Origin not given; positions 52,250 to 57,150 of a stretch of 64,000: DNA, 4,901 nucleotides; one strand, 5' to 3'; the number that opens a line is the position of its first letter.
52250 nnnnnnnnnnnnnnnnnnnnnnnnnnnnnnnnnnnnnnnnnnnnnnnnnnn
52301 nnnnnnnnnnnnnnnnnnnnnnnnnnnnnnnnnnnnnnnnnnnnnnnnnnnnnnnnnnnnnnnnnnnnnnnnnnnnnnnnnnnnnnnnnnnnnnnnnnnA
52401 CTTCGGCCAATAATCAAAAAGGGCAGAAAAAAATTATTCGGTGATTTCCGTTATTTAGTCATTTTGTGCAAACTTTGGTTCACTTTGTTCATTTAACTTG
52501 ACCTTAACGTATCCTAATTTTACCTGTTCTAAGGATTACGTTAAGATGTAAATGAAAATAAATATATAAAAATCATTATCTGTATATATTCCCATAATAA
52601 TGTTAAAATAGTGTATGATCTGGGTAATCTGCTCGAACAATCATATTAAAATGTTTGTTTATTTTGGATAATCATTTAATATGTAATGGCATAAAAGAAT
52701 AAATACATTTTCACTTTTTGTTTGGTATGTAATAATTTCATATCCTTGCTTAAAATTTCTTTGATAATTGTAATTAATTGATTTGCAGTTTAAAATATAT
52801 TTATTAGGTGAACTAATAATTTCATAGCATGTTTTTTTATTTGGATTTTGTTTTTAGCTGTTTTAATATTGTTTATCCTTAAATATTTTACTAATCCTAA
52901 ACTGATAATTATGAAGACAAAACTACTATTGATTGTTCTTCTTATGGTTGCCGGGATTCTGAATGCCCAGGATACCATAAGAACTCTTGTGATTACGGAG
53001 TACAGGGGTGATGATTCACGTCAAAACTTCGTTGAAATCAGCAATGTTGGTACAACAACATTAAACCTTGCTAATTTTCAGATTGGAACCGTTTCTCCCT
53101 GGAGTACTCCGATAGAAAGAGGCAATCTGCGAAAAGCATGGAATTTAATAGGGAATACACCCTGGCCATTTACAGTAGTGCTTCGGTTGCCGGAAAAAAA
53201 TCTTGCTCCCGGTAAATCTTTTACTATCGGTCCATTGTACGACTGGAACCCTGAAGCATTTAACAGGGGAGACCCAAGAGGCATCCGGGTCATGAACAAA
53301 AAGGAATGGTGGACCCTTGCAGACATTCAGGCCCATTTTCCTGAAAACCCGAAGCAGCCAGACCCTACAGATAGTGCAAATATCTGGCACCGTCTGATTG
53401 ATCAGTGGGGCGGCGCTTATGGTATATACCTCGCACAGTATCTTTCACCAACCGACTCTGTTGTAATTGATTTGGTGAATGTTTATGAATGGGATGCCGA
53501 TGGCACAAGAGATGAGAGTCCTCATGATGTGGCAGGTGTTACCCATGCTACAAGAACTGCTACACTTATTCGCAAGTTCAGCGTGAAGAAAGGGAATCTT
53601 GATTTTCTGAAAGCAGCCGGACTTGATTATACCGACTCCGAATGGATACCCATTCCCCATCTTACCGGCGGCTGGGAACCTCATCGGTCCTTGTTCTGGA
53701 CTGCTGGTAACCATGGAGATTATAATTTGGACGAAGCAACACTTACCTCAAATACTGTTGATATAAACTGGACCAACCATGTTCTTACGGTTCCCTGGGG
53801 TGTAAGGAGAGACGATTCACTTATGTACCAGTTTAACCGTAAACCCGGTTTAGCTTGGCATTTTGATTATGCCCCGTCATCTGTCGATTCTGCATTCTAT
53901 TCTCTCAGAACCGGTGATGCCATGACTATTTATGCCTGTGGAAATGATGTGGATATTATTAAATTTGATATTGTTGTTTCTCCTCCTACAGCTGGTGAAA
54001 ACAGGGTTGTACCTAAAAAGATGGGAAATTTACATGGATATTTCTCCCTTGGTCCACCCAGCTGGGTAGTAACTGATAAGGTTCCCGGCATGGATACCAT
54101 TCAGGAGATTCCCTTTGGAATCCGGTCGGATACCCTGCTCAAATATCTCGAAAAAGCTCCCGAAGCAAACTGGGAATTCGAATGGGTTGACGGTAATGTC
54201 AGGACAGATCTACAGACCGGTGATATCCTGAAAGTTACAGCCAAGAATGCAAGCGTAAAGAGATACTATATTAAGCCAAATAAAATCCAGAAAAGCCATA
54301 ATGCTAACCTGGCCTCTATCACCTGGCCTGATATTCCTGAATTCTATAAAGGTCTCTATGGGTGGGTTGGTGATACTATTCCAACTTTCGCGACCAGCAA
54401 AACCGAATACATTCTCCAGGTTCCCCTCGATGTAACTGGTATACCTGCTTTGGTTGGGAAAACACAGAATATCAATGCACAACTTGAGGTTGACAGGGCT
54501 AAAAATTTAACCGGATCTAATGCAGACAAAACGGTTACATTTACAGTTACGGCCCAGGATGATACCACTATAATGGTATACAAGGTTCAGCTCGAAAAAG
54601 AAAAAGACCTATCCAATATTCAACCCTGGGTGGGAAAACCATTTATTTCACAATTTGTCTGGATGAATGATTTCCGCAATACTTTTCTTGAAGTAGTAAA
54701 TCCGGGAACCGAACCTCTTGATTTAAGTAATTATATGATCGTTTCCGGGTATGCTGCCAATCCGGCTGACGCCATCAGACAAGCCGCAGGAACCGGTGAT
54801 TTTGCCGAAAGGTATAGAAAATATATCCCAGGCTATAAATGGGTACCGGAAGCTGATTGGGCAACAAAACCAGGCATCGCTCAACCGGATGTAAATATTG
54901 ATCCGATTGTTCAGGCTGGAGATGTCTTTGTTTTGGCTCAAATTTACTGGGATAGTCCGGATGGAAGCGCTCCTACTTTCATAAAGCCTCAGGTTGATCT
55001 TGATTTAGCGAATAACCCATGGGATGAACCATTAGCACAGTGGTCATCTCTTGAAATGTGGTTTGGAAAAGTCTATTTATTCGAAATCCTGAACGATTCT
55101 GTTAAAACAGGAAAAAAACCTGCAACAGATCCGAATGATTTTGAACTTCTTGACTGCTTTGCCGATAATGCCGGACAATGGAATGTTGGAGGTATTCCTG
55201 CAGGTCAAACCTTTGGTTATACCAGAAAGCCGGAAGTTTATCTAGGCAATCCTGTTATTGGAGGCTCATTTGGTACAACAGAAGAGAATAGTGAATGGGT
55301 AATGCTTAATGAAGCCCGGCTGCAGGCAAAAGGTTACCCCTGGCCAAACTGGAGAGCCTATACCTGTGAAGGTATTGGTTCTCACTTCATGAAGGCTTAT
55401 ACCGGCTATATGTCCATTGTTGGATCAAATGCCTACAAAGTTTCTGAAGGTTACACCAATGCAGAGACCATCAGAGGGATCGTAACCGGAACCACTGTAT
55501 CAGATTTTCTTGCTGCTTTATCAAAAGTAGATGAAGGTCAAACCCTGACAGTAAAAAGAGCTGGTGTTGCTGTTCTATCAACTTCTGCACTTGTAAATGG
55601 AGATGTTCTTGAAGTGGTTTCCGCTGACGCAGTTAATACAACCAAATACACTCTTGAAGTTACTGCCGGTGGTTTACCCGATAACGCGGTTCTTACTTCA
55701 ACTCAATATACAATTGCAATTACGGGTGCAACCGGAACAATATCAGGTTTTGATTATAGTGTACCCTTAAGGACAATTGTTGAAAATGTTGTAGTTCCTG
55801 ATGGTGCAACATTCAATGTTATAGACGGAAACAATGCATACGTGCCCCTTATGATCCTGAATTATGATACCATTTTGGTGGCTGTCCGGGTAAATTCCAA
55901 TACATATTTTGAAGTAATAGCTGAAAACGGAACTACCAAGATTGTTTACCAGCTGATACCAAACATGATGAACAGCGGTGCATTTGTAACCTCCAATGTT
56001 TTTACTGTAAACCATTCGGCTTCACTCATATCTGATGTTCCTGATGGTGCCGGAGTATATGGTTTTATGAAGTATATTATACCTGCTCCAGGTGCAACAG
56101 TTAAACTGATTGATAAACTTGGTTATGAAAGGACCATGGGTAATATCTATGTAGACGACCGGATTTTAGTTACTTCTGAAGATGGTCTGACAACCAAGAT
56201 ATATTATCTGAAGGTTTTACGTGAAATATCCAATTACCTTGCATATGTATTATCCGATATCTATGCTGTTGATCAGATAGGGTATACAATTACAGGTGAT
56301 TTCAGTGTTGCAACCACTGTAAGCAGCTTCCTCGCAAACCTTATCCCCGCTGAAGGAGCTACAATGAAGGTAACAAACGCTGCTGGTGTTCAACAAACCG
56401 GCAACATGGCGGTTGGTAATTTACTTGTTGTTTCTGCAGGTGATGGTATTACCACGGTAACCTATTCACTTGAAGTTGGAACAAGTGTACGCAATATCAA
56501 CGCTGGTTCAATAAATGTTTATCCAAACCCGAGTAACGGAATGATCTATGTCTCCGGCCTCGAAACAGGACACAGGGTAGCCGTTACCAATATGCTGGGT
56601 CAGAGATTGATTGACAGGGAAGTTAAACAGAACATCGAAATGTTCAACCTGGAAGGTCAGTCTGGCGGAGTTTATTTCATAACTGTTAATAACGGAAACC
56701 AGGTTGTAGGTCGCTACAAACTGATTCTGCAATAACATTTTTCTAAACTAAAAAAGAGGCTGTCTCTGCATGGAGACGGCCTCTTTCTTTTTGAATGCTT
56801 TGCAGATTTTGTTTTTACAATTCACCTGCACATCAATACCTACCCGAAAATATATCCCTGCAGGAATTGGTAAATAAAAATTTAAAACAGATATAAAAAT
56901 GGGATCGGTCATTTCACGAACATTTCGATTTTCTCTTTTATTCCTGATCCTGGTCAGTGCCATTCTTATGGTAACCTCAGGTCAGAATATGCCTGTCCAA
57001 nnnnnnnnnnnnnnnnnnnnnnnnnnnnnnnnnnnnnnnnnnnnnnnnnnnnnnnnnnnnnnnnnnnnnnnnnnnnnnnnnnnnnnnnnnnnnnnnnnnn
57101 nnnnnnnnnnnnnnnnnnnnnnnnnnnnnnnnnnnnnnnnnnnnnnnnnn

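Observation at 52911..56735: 1,274-aa T9SS cargo protein with two lamin-tail-like domains and a family of internal ~75-aa repeats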

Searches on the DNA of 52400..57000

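Call 66: search_rna_families(source=window, start=52400, end=57000, threshold=evalue, max_evalue=1)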
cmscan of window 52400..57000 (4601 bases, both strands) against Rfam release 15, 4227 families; matches with E-value up to 1: 0.
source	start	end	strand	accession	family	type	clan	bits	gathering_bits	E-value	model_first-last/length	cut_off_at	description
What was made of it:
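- Tried and rejected: It found nothing in window 52400-57000 (call 66).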
